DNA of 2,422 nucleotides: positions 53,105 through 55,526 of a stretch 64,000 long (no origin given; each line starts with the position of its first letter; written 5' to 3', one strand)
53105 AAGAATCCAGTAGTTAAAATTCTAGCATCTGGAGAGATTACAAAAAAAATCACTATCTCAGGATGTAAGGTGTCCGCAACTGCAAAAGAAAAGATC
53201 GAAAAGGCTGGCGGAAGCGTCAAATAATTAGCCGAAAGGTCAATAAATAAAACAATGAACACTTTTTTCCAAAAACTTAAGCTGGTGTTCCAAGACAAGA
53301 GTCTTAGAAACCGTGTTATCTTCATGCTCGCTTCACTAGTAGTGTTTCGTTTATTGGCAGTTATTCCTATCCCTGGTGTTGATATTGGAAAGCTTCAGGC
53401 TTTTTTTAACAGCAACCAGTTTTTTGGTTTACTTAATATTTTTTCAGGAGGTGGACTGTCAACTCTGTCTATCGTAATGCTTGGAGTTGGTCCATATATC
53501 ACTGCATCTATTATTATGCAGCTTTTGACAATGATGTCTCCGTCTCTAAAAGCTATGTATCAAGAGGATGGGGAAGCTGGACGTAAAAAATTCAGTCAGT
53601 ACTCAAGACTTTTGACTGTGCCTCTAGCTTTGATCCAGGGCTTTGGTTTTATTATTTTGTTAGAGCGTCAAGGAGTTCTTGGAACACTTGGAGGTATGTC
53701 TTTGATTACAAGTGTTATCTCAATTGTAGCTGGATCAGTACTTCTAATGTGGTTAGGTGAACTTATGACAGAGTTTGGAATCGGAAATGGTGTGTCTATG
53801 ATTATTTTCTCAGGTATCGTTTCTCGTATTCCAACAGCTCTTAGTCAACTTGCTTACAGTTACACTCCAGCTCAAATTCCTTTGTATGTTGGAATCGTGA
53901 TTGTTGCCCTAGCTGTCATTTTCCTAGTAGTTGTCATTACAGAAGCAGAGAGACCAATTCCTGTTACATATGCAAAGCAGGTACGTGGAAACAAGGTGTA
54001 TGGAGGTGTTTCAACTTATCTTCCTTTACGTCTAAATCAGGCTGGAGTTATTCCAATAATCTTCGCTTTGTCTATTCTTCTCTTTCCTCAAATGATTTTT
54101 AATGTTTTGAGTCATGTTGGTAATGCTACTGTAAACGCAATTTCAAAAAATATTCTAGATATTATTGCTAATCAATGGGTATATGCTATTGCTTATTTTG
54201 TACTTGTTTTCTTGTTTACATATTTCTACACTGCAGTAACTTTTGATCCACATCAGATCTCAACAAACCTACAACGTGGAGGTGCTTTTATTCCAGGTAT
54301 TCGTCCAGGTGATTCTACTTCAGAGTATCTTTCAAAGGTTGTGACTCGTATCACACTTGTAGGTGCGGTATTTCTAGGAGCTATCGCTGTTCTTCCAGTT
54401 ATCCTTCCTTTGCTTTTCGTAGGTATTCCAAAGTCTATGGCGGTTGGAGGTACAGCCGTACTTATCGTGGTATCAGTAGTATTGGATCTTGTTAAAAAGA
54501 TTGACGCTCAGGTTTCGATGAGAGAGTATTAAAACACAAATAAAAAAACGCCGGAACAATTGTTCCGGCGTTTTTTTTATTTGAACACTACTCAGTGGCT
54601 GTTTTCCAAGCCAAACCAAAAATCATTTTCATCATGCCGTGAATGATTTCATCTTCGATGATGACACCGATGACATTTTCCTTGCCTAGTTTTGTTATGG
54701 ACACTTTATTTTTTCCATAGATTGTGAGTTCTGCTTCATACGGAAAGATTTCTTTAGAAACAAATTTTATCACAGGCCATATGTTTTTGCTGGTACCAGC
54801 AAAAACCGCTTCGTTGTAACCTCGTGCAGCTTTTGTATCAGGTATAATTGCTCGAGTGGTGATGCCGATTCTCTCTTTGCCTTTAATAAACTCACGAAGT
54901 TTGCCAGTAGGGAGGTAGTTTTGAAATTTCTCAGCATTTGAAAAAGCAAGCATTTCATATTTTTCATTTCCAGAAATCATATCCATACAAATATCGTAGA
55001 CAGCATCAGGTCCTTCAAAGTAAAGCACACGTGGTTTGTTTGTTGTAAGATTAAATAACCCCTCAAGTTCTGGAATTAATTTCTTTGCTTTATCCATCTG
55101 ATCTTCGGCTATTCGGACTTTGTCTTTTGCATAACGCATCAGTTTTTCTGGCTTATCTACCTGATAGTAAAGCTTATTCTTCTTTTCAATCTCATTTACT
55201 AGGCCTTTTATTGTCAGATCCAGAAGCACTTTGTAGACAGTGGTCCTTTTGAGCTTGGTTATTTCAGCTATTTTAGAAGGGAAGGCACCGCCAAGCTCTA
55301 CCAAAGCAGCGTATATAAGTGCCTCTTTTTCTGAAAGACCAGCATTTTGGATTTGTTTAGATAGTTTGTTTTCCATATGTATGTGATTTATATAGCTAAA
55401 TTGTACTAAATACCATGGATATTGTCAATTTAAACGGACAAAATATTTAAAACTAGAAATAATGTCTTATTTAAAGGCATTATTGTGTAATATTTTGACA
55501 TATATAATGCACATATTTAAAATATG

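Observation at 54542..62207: A 7.6-kb island of two TrmB-regulator/binding-protein pairs plus livHMGF sits between secY and adk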

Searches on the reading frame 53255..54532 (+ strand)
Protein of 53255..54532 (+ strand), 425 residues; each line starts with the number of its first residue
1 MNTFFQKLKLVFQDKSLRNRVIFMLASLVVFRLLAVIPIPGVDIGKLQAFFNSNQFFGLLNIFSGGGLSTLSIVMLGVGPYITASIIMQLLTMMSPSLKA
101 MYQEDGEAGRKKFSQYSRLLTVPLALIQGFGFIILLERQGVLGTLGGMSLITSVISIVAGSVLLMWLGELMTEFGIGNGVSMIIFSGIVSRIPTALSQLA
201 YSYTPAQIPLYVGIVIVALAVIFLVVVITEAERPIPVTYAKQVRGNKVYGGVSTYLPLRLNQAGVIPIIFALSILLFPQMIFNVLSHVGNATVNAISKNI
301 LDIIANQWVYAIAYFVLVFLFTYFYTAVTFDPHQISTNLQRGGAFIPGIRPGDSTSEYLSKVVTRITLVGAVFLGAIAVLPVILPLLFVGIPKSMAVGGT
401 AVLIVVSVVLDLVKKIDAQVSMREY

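Call 3: search_protein_families(library=pfam, proteins=[window:53255-54532:+], max_evalue=0.01)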
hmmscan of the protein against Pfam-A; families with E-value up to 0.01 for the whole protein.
window:53255-54532:+ (425 aa): 1 family
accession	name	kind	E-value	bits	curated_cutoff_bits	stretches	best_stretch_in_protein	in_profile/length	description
PF00344.25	SecY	-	3e-103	345.8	32.2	1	72-413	1-306/306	SecY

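Call 4: search_protein_families(library=ncbifam, proteins=[window:53255-54532:+], max_evalue=0.01)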
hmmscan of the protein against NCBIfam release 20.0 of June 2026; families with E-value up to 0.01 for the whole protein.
window:53255-54532:+ (425 aa): 3 families
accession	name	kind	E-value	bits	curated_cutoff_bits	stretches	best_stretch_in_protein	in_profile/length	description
TIGR00967.1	3a0501s007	equivalog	7.9e-115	384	253.6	1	18-424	1-413/414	preprotein translocase subunit SecY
NF009082.0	PRK12417.1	equivalog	1.7e-54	185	353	1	12-421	7-394/406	accessory Sec system protein translocase subunit SecY2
TIGR02920.1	acc_sec_Y2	equivalog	9.8e-52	176.1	249.6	1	19-420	4-386/395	accessory Sec system protein translocase subunit SecY2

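Call 13: find_related_loci(query=window:53255-54532:+, collection=genome_contigs, flank=10000)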
Query window:53255-54532:+ (425 aa) in genome_contigs; peptide patterns used: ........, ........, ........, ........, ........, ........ (x = any residue, [..] = any of these).
599 stretches matched a pattern (row limit reached: there are more); 549 encode a relative of the query (tblastn E <= 1e-3); the best 80 are kept; 80 distinct loci.
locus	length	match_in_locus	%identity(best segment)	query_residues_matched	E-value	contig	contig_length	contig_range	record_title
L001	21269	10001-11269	72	1-425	0e+0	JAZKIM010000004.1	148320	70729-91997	MAG: Patescibacteria group bacterium isolate ADI_DC_SW_02_SPN_11032020-bin031_1 DCSW02SPN_B031_1_000000000004, whole gen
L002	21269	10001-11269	70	1-425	0e+0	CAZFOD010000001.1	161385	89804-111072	MAG TPA_asm: uncultured Candidatus Saccharibacteria bacterium isolate SRP150892_co2_66 genome assembly, contig: NODE_70_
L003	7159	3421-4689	70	1-425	0e+0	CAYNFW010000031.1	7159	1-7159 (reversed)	MAG TPA_asm: uncultured Candidatus Saccharibacteria bacterium isolate binchicken_co241_359 genome assembly, contig: NODE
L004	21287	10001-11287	69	1-425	0e+0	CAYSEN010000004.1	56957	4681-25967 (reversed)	MAG TPA_asm: uncultured Candidatus Saccharibacteria bacterium isolate SRP342105_co1_265 genome assembly, contig: NODE_69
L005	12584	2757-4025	69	1-425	0e+0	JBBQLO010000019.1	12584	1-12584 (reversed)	MAG: Parcubacteria group bacterium isolate Co_metawrap_489 Cmw_489_k141_375883_length_12584_cov_14.0000, whole genome sh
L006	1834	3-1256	69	6-425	0e+0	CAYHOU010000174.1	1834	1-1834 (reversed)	MAG TPA_asm: uncultured Candidatus Saccharibacteria bacterium isolate ERP119705_co15_3 genome assembly, contig: NODE_105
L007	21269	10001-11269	68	1-425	0e+0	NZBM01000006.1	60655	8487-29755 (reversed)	MAG: bacterium isolate ARS1360 MHASMcontig_158824, whole genome shotgun sequence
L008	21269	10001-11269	67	1-425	0e+0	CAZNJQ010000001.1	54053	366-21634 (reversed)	MAG TPA_asm: uncultured Candidatus Saccharibacteria bacterium isolate ERP119705_co17_656 genome assembly, contig: NODE_5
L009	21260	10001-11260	68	4-425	0e+0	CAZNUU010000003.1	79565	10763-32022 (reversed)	MAG TPA_asm: uncultured Candidatus Saccharibacteria bacterium isolate SRP273308_co1_7 genome assembly, contig: NODE_326_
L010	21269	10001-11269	68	1-425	0e+0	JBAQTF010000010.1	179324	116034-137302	MAG: Minisyncoccia bacterium isolate MFD03284_ilm_asm_bin37 k127_142959, whole genome shotgun sequence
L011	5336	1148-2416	69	1-425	0e+0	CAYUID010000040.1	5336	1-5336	MAG TPA_asm: uncultured Candidatus Saccharibacteria bacterium isolate SRP273308_co1_430 genome assembly, contig: NODE_29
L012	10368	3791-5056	68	1-425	0e+0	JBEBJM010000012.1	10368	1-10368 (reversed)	MAG: Nitrospira sp. isolate SF2_9 NODE_2729_length_10368_cov_7.058234, whole genome shotgun sequence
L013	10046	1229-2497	68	1-425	0e+0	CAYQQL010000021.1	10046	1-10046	MAG TPA_asm: uncultured Candidatus Saccharibacteria bacterium isolate SRP286056_co3_38 genome assembly, contig: NODE_810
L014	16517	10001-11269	67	1-425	0e+0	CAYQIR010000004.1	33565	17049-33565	MAG TPA_asm: uncultured Candidatus Saccharibacteria bacterium isolate binchicken_co38_1169 genome assembly, contig: NODE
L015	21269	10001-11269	68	1-425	0e+0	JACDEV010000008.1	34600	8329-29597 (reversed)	MAG: Patescibacteria group bacterium isolate MGR_bin369 SD2903_NODE_124_length_34600_cov_1.425434, whole genome shotgun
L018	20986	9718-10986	67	1-425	0e+0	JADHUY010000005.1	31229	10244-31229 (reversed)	MAG: Parcubacteria group bacterium isolate BS150m-G58 BS-150m-C1173, whole genome shotgun sequence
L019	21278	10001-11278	68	1-425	0e+0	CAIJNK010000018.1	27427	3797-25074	uncultured bacterium isolate AlinenLipids_bin-6017 genome assembly, contig: bin-6017:18/22, whole genome shotgun sequenc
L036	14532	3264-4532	64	1-425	0e+0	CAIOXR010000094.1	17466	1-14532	uncultured bacterium isolate AM-2014-D8_bin-0749 genome assembly, contig: bin-0749:094/110, whole genome shotgun sequenc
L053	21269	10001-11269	66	1-425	0e+0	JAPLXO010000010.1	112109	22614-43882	MAG: Candidatus Nomurabacteria bacterium isolate LacPavin_0818_WC45_MAG_33_25 LacPavin_0818_WC45_scaffold_163443, whole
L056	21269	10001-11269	66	1-425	0e+0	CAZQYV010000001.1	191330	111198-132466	MAG TPA_asm: uncultured Candidatus Saccharibacteria bacterium isolate SRP286056_co1_693 genome assembly, contig: NODE_36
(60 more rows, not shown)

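Call 68: search_protein_families(library=pfam, proteins=[L056:11282-12400:-, L056:13345-14280:+, L053:11346-12089:+, L053:12228-13097:+, L053:13130-13759:-, L018:11903-12466:+, L036:5970-7694:+, L036:7732-9501:+, L011:2519-3514:+, L019:12338-13651:+], max_evalue=0.0001)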
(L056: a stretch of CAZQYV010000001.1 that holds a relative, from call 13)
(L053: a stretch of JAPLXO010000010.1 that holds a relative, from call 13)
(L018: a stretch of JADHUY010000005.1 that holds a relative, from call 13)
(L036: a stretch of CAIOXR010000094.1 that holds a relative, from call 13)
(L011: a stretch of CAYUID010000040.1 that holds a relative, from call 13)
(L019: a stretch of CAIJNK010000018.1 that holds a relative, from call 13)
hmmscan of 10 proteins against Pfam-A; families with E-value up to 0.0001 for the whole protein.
L056:11282-12400:- (372 aa): 1 family
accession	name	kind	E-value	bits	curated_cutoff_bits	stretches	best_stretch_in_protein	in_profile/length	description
PF00078.32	RVT_1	-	4.7e-24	85.7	29.6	1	94-303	8-205/205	Reverse transcriptase (RNA-dependent DNA polymerase)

L056:13345-14280:+ (311 aa): 0 families

L053:11346-12089:+ (247 aa): 1 family
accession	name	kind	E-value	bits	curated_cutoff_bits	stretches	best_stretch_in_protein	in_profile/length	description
PF14023.12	Bestrophin-like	-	9.2e-17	61.8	32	1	40-234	31-229/232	Bestrophin-like domain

L053:12228-13097:+ (289 aa): 0 families

L053:13130-13759:- (209 aa): 3 families
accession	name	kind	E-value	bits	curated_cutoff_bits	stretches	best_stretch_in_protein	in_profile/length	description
PF00406.28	ADK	-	3.2e-19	70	26.8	1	10-176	1-148/151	Adenylate kinase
PF13207.12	AAA_17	-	3.4e-12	47.2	27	1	11-131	1-122/136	AAA domain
PF15704.10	Mt_ATP_synt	-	3.6e-05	24.2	27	1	92-205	7-121/188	Mitochondrial ATP synthase subunit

L018:11903-12466:+ (187 aa): 1 family
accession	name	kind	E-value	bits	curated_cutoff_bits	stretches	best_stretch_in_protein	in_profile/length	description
PF10648.15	Gmad2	-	7.6e-13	49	25.7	1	73-160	2-83/86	Immunoglobulin-like domain of bacterial spore germination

L036:5970-7694:+ (574 aa): 0 families

L036:7732-9501:+ (589 aa): 0 families

L011:2519-3514:+ (331 aa): 0 families

L019:12338-13651:+ (437 aa): 2 families
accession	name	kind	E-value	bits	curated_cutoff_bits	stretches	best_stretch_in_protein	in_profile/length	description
PF13200.12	DUF4015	-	3.1e-80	270.1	27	1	81-429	1-313/313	Putative glycosyl hydrolase domain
PF14871.12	GHL6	-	5.6e-07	30.3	35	1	97-185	4-88/132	Hypothetical glycosyl hydrolase 6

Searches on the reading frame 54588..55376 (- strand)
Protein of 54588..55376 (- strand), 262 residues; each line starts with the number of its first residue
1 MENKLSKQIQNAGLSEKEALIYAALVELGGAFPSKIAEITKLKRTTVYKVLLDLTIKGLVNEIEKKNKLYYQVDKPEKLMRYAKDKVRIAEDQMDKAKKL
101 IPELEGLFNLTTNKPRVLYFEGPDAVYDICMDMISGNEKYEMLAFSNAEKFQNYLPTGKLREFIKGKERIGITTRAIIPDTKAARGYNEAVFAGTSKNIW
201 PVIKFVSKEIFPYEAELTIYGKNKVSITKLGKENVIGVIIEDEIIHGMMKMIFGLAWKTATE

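Call 3: search_protein_families(library=pfam, proteins=[window:54588-55376:-], max_evalue=0.01)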
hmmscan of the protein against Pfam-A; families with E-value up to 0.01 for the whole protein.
window:54588-55376:- (262 aa): 5 families
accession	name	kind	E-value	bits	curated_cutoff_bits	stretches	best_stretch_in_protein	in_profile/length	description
PF01978.25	TrmB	-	1.1e-14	54.5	25.6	1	10-74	2-66/68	Sugar-specific transcriptional regulator TrmB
PF03965.22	Penicillinase_R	-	0.0012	19.6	22.6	1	14-75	1-66/115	Penicillinase repressor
PF04297.20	UPF0122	-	0.0031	18.2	22.7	0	35-98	38-99/101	Putative helix-turn-helix protein, YlxM / p13 like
PF13730.12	HTH_36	-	0.0043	17.3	25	0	13-59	2-54/55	Helix-turn-helix domain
PF17162.9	DUF5118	-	0.0087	16.2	27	0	55-75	14-34/50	Domain of unknown function (DUF5118)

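Call 4: search_protein_families(library=ncbifam, proteins=[window:54588-55376:-], max_evalue=0.01)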
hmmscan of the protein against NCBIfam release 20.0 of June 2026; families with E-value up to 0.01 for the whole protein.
window:54588-55376:- (262 aa): 6 families
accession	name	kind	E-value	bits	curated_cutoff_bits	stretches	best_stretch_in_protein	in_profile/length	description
NF047390.1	TransRegTrmBL1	equivalog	3.7e-08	32.7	650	1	2-104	3-101/341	HTH-type sugar sensing transcriptional regulator TrmBL1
TIGR01884.1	cas_HTH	subfamily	3e-06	26.8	60.2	1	8-71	134-197/202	CRISPR-associated CARF protein Csa3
NF040851.1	tran_reg_TrmB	equivalog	0.00017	20.9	600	1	2-98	4-99/338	HTH-type sugar-sensing transcriptional regulator TrmB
NF053606.1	Sta1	subfamily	0.00056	20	80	1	13-79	17-89/100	Sta1 family transcriptional regulator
NF040939.2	trans_reg_lrs14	equivalog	0.0022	18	90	1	13-68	18-74/103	Lrs14 family HTH-type transcriptional regulator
NF041141.1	tran_reg_TrmBL2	equivalog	0.0028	17.2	530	1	14-104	16-106/264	HTH-type transcriptional regulator TrmBL2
